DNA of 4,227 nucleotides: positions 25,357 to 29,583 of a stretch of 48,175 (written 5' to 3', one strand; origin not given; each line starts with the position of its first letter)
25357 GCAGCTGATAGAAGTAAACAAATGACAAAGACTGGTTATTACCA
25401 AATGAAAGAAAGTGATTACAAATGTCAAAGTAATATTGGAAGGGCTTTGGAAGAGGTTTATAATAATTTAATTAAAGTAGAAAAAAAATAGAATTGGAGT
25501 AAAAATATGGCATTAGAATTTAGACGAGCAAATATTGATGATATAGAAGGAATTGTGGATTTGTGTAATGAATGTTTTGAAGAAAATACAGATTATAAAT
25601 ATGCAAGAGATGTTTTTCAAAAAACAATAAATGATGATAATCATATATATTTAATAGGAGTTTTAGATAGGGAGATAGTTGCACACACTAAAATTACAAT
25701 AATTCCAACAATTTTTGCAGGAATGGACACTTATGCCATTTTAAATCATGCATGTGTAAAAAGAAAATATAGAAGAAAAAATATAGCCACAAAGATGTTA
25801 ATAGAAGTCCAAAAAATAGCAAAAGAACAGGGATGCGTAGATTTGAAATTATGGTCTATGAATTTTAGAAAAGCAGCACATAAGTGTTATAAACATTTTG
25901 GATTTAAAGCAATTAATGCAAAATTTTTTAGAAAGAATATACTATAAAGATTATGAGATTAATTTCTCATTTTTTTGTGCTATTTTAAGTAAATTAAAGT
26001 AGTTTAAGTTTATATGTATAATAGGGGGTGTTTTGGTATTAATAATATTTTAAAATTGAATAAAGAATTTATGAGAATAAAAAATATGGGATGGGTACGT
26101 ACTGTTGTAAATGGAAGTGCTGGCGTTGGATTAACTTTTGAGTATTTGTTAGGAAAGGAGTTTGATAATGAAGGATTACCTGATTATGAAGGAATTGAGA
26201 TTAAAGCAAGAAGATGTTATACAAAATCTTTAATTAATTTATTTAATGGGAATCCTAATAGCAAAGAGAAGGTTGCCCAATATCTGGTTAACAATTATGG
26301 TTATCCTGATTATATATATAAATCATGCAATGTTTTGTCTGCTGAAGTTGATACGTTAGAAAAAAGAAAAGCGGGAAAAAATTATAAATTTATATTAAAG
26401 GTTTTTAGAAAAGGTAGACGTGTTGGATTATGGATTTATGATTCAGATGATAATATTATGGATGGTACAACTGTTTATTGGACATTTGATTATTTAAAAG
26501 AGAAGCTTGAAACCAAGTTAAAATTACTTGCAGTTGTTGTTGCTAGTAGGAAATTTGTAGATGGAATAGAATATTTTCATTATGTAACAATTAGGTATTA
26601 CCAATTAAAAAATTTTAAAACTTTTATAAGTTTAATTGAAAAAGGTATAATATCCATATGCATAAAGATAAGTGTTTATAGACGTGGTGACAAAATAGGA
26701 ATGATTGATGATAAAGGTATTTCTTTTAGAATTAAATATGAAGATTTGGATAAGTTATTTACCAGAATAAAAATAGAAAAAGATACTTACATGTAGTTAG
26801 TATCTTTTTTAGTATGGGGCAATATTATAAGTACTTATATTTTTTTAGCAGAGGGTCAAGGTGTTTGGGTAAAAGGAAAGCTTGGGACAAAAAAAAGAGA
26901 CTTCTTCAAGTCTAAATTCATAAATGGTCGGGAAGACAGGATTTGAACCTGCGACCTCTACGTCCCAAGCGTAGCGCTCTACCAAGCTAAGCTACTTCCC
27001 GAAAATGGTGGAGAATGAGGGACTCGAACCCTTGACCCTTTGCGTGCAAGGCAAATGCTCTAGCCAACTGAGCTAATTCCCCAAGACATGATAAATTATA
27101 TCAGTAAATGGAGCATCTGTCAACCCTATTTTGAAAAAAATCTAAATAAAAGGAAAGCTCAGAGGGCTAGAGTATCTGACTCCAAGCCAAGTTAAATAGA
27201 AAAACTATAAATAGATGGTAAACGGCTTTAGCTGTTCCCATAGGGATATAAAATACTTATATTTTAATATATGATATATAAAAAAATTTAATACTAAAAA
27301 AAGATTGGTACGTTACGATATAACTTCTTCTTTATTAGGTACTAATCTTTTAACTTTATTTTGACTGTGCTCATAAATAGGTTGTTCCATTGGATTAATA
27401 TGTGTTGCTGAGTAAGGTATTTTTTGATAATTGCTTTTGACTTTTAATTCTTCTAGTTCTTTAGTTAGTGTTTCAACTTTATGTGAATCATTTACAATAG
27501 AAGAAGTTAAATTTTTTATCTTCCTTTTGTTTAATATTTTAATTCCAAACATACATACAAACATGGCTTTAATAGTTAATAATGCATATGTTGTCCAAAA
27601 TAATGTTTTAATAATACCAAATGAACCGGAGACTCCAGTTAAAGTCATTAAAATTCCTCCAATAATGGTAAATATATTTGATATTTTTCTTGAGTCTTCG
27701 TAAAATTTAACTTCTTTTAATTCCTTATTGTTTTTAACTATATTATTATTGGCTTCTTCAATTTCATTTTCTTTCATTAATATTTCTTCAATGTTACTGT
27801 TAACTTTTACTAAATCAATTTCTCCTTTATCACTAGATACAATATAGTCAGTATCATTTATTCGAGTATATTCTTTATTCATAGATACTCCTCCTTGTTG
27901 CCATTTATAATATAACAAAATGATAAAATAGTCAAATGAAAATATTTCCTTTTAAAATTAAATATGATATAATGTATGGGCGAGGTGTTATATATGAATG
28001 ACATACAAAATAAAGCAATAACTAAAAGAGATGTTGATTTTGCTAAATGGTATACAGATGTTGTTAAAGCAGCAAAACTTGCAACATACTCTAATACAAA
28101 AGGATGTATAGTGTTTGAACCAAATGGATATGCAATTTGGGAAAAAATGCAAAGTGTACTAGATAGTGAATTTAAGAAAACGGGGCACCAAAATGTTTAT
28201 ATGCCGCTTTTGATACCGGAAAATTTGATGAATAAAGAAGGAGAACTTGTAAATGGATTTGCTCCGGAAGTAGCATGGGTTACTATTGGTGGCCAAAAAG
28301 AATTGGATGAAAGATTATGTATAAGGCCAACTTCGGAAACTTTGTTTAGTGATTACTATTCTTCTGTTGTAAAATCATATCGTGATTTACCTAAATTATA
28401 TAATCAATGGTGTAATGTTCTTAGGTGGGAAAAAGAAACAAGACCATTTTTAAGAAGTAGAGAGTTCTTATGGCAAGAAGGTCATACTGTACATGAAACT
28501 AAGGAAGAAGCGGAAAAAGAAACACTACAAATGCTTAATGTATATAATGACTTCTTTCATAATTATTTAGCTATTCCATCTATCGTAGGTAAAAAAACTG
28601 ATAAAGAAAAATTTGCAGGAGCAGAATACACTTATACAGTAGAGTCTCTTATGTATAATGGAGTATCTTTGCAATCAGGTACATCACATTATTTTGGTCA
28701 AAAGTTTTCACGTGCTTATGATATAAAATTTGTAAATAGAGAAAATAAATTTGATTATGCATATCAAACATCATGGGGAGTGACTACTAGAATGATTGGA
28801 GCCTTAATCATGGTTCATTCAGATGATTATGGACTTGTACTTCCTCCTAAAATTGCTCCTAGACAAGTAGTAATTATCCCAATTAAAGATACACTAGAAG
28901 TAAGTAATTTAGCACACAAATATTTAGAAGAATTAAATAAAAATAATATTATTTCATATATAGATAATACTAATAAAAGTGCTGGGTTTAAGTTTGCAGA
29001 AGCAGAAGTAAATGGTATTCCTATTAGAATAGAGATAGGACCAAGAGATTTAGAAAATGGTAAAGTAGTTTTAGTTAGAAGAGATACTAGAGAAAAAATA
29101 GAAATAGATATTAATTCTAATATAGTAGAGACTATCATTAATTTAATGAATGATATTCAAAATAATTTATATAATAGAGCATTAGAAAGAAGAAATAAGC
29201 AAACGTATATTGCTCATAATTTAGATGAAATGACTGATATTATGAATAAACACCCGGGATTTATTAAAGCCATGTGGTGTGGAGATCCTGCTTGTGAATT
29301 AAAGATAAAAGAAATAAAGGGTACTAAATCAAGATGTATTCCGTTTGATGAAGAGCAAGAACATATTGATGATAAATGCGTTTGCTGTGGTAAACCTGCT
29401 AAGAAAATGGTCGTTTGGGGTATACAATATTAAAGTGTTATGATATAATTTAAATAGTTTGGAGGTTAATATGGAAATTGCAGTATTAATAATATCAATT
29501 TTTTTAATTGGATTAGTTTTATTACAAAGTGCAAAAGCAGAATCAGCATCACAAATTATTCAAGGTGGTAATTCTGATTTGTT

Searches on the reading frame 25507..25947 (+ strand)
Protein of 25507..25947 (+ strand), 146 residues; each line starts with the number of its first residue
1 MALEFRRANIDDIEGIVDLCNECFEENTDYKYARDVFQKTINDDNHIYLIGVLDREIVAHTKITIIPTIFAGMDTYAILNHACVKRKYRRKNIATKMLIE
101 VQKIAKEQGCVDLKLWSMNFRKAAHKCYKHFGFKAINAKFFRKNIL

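Call 94: search_protein_families(library=pfam, proteins=[window:25507-25947:+], max_evalue=0.0001)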
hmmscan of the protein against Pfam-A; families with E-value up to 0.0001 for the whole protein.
window:25507-25947:+ (146 aa): 4 families
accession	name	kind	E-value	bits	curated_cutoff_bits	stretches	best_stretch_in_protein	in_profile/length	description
PF00583.31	Acetyltransf_1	-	6.4e-13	49.4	20.7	1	15-133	3-116/116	Acetyltransferase (GNAT) family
PF13508.13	Acetyltransf_7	-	1.2e-08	35.6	27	1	57-134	14-83/84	Acetyltransferase (GNAT) domain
PF13673.13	Acetyltransf_10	-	1.8e-08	34.8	23.6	1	72-145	47-119/128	Acetyltransferase (GNAT) domain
PF13527.13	Acetyltransf_9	-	2.5e-08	34.4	25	1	5-134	2-125/127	Acetyltransferase (GNAT) domain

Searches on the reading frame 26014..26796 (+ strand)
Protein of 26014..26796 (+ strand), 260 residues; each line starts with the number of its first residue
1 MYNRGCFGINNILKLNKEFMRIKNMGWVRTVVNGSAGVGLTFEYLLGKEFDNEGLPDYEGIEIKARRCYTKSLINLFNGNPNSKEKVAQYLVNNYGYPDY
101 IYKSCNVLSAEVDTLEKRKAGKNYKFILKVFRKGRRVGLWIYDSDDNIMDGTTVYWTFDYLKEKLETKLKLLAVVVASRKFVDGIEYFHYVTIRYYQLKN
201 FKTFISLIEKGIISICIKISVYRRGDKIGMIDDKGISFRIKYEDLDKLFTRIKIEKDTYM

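Call 94: search_protein_families(library=pfam, proteins=[window:26014-26796:+], max_evalue=0.0001)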
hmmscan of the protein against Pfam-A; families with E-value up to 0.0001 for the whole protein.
window:26014-26796:+ (260 aa): 1 family
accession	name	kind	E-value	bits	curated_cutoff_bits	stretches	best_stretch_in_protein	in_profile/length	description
PF15515.12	MvaI_BcnI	-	6.4e-38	131.4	25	1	17-249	2-227/227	MvaI/BcnI restriction endonuclease family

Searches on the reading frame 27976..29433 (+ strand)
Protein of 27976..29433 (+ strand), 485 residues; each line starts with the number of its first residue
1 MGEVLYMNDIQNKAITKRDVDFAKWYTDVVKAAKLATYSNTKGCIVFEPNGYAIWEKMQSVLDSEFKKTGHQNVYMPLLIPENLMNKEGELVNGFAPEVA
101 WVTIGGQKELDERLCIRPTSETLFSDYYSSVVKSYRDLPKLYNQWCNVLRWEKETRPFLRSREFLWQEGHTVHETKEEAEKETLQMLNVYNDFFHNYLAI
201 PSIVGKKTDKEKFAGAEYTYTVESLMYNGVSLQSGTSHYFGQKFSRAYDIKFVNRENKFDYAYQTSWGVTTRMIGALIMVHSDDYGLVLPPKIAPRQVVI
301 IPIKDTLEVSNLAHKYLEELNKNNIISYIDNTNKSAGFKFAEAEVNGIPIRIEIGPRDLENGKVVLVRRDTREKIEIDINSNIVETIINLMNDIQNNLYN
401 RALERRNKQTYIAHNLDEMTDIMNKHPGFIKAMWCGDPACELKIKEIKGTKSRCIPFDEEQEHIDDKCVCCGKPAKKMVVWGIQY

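Call 32: search_protein_families(library=pfam, proteins=[window:27976-29433:+], max_evalue=0.00001)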
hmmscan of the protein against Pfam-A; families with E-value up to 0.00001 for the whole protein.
window:27976-29433:+ (485 aa): 3 families
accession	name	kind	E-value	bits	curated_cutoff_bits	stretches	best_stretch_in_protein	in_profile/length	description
PF09180.16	ProRS-C_1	-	3.5e-24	85.2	31.5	1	416-485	1-71/71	Prolyl-tRNA synthetase, C-terminal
PF03129.25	HGTP_anticodon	-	3.3e-20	72.5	21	1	297-381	1-86/94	Anticodon binding domain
PF00587.30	tRNA-synt_2b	-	5.7e-19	69.3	29.3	1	108-278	5-176/179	tRNA synthetase class II core domain (G, H, P, S and T)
